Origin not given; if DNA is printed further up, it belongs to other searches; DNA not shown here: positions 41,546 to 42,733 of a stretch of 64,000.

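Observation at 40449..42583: DUF785 retropepsin-like protease + RimK ligase + catalytically degenerate RimK paralog: putative peptide-tail ligation/trimming module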

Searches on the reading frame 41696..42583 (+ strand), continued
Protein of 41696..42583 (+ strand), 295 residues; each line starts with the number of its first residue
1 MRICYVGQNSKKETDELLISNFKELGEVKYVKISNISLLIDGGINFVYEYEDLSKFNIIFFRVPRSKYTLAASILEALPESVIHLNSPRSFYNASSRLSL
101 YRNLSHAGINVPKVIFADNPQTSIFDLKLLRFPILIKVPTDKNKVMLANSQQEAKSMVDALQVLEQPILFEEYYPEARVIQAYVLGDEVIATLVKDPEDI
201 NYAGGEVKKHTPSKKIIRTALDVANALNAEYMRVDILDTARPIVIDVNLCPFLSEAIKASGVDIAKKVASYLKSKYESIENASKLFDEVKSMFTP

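Call 38: find_related_loci(query=A2, collection=genome_contigs, flank=5000)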
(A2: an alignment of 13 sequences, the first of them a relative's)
Query A2 (295 aa) in genome_contigs; peptide patterns used: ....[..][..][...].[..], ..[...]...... (x = any residue, [..] = any of these).
44 stretches matched a pattern; 6 encode a relative of the query (tblastn E <= 1e-3); 5 distinct loci.
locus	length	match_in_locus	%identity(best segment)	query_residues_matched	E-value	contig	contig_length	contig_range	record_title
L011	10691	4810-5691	72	1-294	1e-138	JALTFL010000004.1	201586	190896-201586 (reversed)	MAG: Nanobdellati archaeon isolate S014_metabat2_scaf2bin.107 S014_NODE_2_length_201586_cov_24.205655, whole genome shot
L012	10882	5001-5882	68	1-294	4e-136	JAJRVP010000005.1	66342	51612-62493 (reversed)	MAG: archaeon isolate Dive96_bin10.467 k141_1590770, whole genome shotgun sequence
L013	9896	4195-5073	54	1-293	2e-106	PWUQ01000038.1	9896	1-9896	MAG: Candidatus Parvarchaeota archaeon isolate CSSed11_243R1 CS-Sed11-C11675, whole genome shotgun sequence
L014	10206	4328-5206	52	1-293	2e-101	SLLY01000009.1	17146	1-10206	MAG: Candidatus Woesearchaeota archaeon isolate CSSed165cm_329 CSSed16-5cm-9071, whole genome shotgun sequence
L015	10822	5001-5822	50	2-274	4e-91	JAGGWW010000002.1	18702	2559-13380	MAG: Nanoarchaeota archaeon isolate AUK136 PB_MBMC_090_c_000000000042, whole genome shotgun sequence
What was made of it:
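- Tried and rejected: The genome_contigs scan with A2 returned only the close clade, 5 loci (call 38).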

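Call 39: find_homologous_proteins(query=A3, max_evalue=1e-10)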
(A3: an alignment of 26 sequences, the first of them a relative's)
Query A3 (26 sequences) (295 aa, profile of the alignment): 27 proteins with E <= 1e-10 among 7162 candidates.
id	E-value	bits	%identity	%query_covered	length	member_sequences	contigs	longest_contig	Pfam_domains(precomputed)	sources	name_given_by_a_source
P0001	7.8e-104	365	100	100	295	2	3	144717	PF08443.17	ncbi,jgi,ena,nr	ncbi:MAG: hypothetical protein J7K73_03505 [Nanoarchaeota archaeon]|nr:hypothetical protein [Nanoarc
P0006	1.5e-102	361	63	99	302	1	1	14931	PF08443.17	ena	-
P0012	3.8e-102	360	52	99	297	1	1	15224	PF08443.17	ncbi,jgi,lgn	-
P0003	1.0e-99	352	71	100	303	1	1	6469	PF08443.17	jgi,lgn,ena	-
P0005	2.4e-99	350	68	100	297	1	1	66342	PF08443.17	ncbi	-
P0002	5.1e-99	349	71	100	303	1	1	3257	PF08443.17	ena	-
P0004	1.5e-97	344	72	100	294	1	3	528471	PF08443.17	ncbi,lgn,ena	-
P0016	3.9e-95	336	50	93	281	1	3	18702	PF08443.17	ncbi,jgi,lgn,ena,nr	ncbi:MAG: hypothetical protein J7K22_00060 [Nanoarchaeota archaeon]|nr:hypothetical protein [Nanoarc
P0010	2.3e-94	334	54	99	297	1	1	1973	PF08443.17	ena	-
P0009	3.0e-94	334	54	99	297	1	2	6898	PF08443.17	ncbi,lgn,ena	-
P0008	1.9e-93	331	54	99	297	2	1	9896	PF08443.17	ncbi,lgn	-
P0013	1.9e-93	331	52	99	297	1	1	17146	PF08443.17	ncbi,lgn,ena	-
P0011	6.0e-92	326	52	98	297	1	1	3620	PF08443.17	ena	-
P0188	8.1e-89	316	31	86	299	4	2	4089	PF08443.17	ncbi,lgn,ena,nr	ncbi:MAG: hypothetical protein J7K31_01075 [Candidatus Aenigmarchaeota archaeon]|nr:hypothetical pro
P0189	1.1e-87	312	30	86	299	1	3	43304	PF08443.17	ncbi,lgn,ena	-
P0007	7.1e-87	309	59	100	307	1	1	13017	PF08443.17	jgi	jgi:glutathione synthase/RimK-type ligase-like ATP-grasp enzyme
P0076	1.5e-86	308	24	98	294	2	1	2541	PF08443.17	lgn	-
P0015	7.0e-86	306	55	93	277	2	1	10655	PF08443.17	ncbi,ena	-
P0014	5.3e-85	303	54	93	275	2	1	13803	PF08443.17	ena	-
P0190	1.3e-78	282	20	98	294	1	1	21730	PF08443.17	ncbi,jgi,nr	ncbi:MAG: hypothetical protein K0B07_05075 [DPANN group archaeon]|nr:hypothetical protein [DPANN gro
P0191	4.4e-78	280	21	98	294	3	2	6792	PF18030.8,PF08443.17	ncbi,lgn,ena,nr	ncbi:MAG: hypothetical protein KAI18_00885 [Candidatus Aenigmarchaeota archaeon]|nr:hypothetical pro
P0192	3.1e-77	278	22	93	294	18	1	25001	PF18030.8,PF08443.17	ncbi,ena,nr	ncbi:MAG: hypothetical protein KAS90_06505 [Candidatus Aenigmarchaeota archaeon]|nr:hypothetical pro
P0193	6.0e-77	277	22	93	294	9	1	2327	PF18030.8,PF08443.17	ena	-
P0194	7.4e-76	273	20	93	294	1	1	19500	PF08443.17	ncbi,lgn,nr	ncbi:MAG: hypothetical protein GQ477_00100 [Nanohaloarchaea archaeon]|nr:hypothetical protein [Candi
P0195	3.8e-67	245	21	98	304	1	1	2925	PF08443.17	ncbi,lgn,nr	ncbi:MAG: hypothetical protein U9P44_02450 [archaeon]|nr:hypothetical protein [archaeon]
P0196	2.2e-62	229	26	65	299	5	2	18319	PF08443.17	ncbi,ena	-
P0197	1.4e-18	85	28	54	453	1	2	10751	PF02955.22,PF05618.18,PF08443.17,PF02655.20,PF07478.19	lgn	-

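Call 40: find_encoding_contigs(protein=P0189, flank=5000, max_places=1)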
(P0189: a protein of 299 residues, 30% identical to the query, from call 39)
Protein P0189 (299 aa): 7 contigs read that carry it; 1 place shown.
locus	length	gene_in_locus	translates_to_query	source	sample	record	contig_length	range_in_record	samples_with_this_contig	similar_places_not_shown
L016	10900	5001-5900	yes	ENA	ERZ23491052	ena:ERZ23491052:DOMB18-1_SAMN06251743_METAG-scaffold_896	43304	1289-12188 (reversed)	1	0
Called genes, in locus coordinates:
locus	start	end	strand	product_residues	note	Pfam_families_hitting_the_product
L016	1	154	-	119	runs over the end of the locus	PF02579:Nitro_FeMo-Co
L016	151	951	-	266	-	PF10609:ParA, PF13614:AAA_31, PF01656:CbiA, PF02374:ArsA_ATPase (faint), PF09140:MipZ (weak)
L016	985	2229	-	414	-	PF01545:Cation_efflux, PF16916:ZT_dimer, PF02579:Nitro_FeMo-Co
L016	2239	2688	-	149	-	PF02579:Nitro_FeMo-Co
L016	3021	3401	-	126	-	PF17253:DUF5320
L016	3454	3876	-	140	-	PF02001:DUF134, PF08281:Sigma70_r4_2 (weak), PF27353:MJ0401 (weak)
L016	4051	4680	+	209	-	-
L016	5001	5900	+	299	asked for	PF08443:RimK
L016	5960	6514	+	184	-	PF11969:DcpS_C, PF01230:HIT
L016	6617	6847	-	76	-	-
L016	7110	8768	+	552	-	PF01435:Peptidase_M48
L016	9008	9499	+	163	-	-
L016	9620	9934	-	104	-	-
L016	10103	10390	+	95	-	PF08713:DNA_alkylation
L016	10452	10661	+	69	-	PF08713:DNA_alkylation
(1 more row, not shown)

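Call 41: find_encoding_contigs(protein=P0190, flank=5000, max_places=1)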
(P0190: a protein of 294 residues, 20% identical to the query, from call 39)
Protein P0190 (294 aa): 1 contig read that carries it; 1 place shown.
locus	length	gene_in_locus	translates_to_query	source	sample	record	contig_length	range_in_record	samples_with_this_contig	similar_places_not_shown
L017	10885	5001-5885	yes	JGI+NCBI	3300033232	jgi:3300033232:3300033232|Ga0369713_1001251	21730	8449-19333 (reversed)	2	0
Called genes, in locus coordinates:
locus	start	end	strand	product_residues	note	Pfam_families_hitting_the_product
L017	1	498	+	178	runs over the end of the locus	PF13238:AAA_18, PF21448:DNMK (faint), PF13207:AAA_17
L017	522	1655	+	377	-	PF20706:GT4-conflict, PF13439:Glyco_transf_4, PF13477:Glyco_trans_4_2 (weak), PF13579:Glyco_trans_4_4, PF08323:Glyco_transf_5, PF00534:Glycos_transf_1, PF13692:Glyco_trans_1_4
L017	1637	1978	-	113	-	-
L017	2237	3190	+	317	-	PF08271:Zn_Ribbon_TF, PF00382:TFIIB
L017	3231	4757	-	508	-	PF04208:MtrA, PF00303:Thymidylat_synt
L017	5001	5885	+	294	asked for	PF08443:RimK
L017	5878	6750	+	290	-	PF18030:Rimk_N (weak), PF14397:ATPgrasp_ST (weak), PF02655:ATP-grasp_3, PF02786:CPSase_L_D2 (faint), PF02955:GSH-S_ATP, PF08443:RimK, PF02222:ATP-grasp (weak), PF07478:Dala_Dala_lig_C (weak), +1 more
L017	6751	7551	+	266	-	PF05552:MS_channel_1st_1 (weak)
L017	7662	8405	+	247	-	PF01876:RNase_P_p30, PF02811:PHP (faint)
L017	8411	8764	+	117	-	PF01900:RNase_P_Rpp14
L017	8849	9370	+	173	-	PF01936:NYN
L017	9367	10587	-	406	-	PF03463:eRF1_1, PF18854:baeRF_family10, PF03464:eRF1_2, PF03465:eRF1_3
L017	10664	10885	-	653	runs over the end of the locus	-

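Call 42: find_encoding_contigs(protein=P0192, flank=5000, max_places=1)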
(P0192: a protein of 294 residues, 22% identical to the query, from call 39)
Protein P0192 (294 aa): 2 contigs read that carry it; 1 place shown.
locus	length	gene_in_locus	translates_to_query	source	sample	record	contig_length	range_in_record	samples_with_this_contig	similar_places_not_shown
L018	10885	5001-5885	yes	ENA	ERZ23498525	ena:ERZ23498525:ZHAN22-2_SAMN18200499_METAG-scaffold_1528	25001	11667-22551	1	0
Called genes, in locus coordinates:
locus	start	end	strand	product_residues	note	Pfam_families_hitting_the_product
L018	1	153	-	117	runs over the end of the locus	-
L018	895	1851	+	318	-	PF08271:Zn_Ribbon_TF, PF00382:TFIIB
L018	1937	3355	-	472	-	PF04055:Radical_SAM, PF13353:Fer4_12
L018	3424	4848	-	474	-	PF04208:MtrA, PF00303:Thymidylat_synt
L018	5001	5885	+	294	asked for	PF18030:Rimk_N (weak), PF08443:RimK (faint)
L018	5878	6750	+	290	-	PF18030:Rimk_N (weak), PF14397:ATPgrasp_ST (weak), PF02655:ATP-grasp_3 (weak), PF02786:CPSase_L_D2, PF02955:GSH-S_ATP, PF08443:RimK, PF02222:ATP-grasp (weak), PF07478:Dala_Dala_lig_C (weak), +2 more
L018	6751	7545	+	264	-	-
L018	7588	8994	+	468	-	-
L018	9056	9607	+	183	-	-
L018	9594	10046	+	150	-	-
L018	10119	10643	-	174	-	-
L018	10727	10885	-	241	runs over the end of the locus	PF02361:CbiQ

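Call 43: find_encoding_contigs(protein=P0194, flank=5000, max_places=1)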
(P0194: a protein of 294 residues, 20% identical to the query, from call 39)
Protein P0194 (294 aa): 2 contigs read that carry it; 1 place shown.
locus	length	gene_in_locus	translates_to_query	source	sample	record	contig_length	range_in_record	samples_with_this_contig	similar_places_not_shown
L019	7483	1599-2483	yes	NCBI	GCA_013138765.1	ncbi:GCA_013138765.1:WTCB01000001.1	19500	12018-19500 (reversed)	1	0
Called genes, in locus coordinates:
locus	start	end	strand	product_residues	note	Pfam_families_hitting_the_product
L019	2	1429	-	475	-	PF04208:MtrA, PF00303:Thymidylat_synt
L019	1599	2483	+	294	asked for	PF08443:RimK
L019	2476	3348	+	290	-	PF18030:Rimk_N (weak), PF14397:ATPgrasp_ST (weak), PF02655:ATP-grasp_3, PF02786:CPSase_L_D2 (weak), PF08443:RimK, PF02222:ATP-grasp (weak), PF02955:GSH-S_ATP, PF07478:Dala_Dala_lig_C (weak), +1 more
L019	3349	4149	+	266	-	PF05552:MS_channel_1st_1 (weak), PF00924:MS_channel_2nd (weak)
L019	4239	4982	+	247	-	PF01876:RNase_P_p30, PF02811:PHP (weak)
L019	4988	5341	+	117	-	PF01900:RNase_P_Rpp14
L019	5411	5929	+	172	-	PF01936:NYN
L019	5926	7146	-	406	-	PF03463:eRF1_1, PF18854:baeRF_family10, PF03464:eRF1_2, PF18859:acVLRF1 (weak), PF03465:eRF1_3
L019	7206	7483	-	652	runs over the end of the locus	-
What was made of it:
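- In L017-L019 a divergent MtrA-thymidylate synthase fusion, a pterin-dependent enzyme, lies directly upstream (calls 41-43).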

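Call 57: predict_structure(alignment_id=A5)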
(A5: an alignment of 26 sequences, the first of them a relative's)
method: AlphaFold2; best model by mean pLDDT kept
length: 295 residues; sequences in the alignment: 26
mean_pLDDT: 91.0   pTM: 0.88
mean pLDDT of the five models: 91.0, 90.7, 90.3, 90.2, 89.6
residues with pLDDT >= 90: 208; 70-90: 79; 50-70: 8; < 50: 0
segments of 3 or more residues with pLDDT < 50: none
pLDDT, mean of each block of 10 residues (from residue 1): 94 95 96 90 82 92 95 92 95 94 97 88 86 87 81 89 79 93 98 93 90 96 97 96 97 94 97 92 76 68
secondary structure, 60 per line:
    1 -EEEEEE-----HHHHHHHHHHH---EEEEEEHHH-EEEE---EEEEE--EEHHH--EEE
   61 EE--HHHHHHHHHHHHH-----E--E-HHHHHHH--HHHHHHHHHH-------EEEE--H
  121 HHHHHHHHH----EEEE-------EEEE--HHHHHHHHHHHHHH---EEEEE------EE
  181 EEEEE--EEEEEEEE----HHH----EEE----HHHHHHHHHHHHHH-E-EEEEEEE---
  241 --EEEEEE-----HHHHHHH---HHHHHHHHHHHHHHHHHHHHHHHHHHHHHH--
elements in order: E2-7 H13-23 E27-32 E37-40 E44-48 E58-62 H65-77 H88-94 H97-106 E114-117 H120-129 E134-137 E145-148 H151-164 E168-172 E179-185 E188-195 E207-209 H214-227 E231-237 E243-248 H254-260 H264-293
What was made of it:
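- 41696..42583 (+): RimK2: a RimK-fold pseudo-ligase with the glycine-rich loop replaced by PTDKNK and with D187, R189 and R211 lost. It has a conserved C-terminal helix. AF2 model pLDDT 91, pTM 0.88 (call 57).
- On RimK family: RimK2, 41696-42583: AF2 pLDDT 91 (call 57).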

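Call 59: fold_search(model_id=the predicted structure, library=pdb)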
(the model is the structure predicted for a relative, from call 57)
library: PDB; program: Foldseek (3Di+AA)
matches with E <= 10: 1421; with E <= 0.001: 711
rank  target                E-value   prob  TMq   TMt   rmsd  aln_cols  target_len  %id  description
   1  5zct_C                1.0e-22  1.00  0.80  0.81   3.0       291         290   24  The crystal structure of the poly-alpha-L-glutamate peptides synthetase RimK at 2.05 angstrom resolution. (released 2018-07-25)
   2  5zct_A                6.8e-22  1.00  0.80  0.81   3.0       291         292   23  The crystal structure of the poly-alpha-L-glutamate peptides synthetase RimK at 2.05 angstrom resolution. (released 2018-07-25)
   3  5zk6                  5.5e-21  1.00  0.79  0.80   3.2       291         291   23  Crystal structure of RimK complexed with RpsF (released 2019-03-27)
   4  7qys_D                5.9e-21  1.00  0.80  0.81   3.1       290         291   26  Crystal structure of RimK from Pseudomonas syringae DC3000 (released 2022-10-05)
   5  7qyr_C                6.2e-21  1.00  0.83  0.86   2.8       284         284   25  Crystal structure of RimK from Pseudomonas aeruginosa PAO1 (released 2022-10-05)
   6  7qys_A                6.2e-21  1.00  0.81  0.82   3.0       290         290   26  Crystal structure of RimK from Pseudomonas syringae DC3000 (released 2022-10-05)
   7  7qys_C                6.6e-21  1.00  0.79  0.82   3.2       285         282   26  Crystal structure of RimK from Pseudomonas syringae DC3000 (released 2022-10-05)
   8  7qyr_F                7.0e-21  1.00  0.81  0.85   2.8       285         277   23  Crystal structure of RimK from Pseudomonas aeruginosa PAO1 (released 2022-10-05)
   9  7qyr_D                7.4e-21  1.00  0.82  0.82   2.9       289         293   24  Crystal structure of RimK from Pseudomonas aeruginosa PAO1 (released 2022-10-05)
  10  4iwx                  7.8e-21  1.00  0.81  0.81   3.0       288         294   23  Rimk structure at 2.85A (released 2013-05-08)
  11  7qys_E                8.8e-21  1.00  0.82  0.82   3.0       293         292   26  Crystal structure of RimK from Pseudomonas syringae DC3000 (released 2022-10-05)
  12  7qys_J                9.9e-21  1.00  0.81  0.83   3.1       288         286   26  Crystal structure of RimK from Pseudomonas syringae DC3000 (released 2022-10-05)
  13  7qyr_B                1.0e-20  1.00  0.82  0.84   2.9       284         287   24  Crystal structure of RimK from Pseudomonas aeruginosa PAO1 (released 2022-10-05)
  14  7qyr_E                1.0e-20  1.00  0.83  0.84   2.8       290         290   24  Crystal structure of RimK from Pseudomonas aeruginosa PAO1 (released 2022-10-05)
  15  7qys_F                1.0e-20  1.00  0.80  0.83   3.1       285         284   26  Crystal structure of RimK from Pseudomonas syringae DC3000 (released 2022-10-05)
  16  7qys_L                1.1e-20  1.00  0.81  0.81   3.1       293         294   26  Crystal structure of RimK from Pseudomonas syringae DC3000 (released 2022-10-05)
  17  7qyr_A                1.2e-20  1.00  0.82  0.83   2.8       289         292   24  Crystal structure of RimK from Pseudomonas aeruginosa PAO1 (released 2022-10-05)
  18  7qys_K                1.2e-20  1.00  0.79  0.82   3.2       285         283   26  Crystal structure of RimK from Pseudomonas syringae DC3000 (released 2022-10-05)
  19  7qys_H                1.6e-20  1.00  0.80  0.83   3.2       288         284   25  Crystal structure of RimK from Pseudomonas syringae DC3000 (released 2022-10-05)
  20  7qys_B                1.7e-20  1.00  0.79  0.82   3.0       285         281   26  Crystal structure of RimK from Pseudomonas syringae DC3000 (released 2022-10-05)
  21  7qyr_G                1.8e-20  1.00  0.82  0.85   2.7       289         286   24  Crystal structure of RimK from Pseudomonas aeruginosa PAO1 (released 2022-10-05)
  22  7qyr_H                1.8e-20  1.00  0.80  0.84   2.9       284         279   24  Crystal structure of RimK from Pseudomonas aeruginosa PAO1 (released 2022-10-05)
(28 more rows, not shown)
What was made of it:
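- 41696..42583 (+): Foldseek top hits are RimK 5zct, 7qyr and 7qys, TM 0.80-0.83 at 23-26% identity (call 59).
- On RimK family: RimK2, 41696-42583: Foldseek TM 0.80-0.83 to RimK structures (call 59).
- The fold is intact (calls 57, 59).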

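Call 67: list_cluster_members(proteins=[P0040, P0041, P0043, P0045, P0046, P0047, P0050, P0051, P0053, P0057])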
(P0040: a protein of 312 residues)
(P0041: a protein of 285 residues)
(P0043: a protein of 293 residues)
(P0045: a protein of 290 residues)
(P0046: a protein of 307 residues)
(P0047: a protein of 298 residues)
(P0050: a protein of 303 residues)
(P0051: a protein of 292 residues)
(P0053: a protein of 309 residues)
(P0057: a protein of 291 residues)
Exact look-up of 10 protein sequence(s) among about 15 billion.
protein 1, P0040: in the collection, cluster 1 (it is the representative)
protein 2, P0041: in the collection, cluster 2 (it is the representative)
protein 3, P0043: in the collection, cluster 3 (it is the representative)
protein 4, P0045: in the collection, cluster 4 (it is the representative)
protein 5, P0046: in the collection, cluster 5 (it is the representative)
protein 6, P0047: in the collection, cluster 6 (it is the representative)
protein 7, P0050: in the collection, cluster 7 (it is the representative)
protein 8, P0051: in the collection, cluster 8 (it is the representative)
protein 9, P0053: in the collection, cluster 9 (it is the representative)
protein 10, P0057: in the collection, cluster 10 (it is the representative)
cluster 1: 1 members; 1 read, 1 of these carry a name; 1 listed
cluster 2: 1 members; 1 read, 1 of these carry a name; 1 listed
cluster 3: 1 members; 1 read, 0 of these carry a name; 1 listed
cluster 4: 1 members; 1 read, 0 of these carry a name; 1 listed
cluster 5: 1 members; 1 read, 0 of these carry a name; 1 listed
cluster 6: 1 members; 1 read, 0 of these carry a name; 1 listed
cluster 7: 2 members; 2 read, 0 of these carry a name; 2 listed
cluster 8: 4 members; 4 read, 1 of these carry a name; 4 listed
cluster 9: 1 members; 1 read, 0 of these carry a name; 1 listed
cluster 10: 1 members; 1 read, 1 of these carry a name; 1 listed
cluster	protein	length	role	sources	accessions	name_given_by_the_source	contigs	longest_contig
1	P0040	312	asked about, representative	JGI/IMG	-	glutathione synthase/RimK-type ligase-like ATP-grasp enzyme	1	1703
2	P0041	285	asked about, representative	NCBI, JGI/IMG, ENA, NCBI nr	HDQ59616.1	MAG TPA: hypothetical protein ENN30_00315 [Candidatus Woesearchaeota archaeon] | hypothetical protein [Candidatus Woesearchaeota archaeon]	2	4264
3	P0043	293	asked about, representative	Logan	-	-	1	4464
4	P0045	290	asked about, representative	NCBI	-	-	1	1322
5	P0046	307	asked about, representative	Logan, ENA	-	-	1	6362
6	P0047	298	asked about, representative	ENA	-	-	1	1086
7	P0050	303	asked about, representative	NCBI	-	-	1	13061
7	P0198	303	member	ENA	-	-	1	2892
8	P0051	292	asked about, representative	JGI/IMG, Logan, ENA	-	-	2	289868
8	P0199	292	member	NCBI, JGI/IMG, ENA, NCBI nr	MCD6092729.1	MAG: hypothetical protein J7J38_01770 [Candidatus Aenigmarchaeota archaeon] | hypothetical protein [Candidatus Aenigmarchaeota archaeon]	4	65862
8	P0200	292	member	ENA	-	-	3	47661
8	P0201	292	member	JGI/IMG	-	-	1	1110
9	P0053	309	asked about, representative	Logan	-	-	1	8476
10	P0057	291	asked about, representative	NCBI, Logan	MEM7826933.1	MAG: hypothetical protein QXQ40_01770 [Candidatus Aenigmatarchaeota archaeon]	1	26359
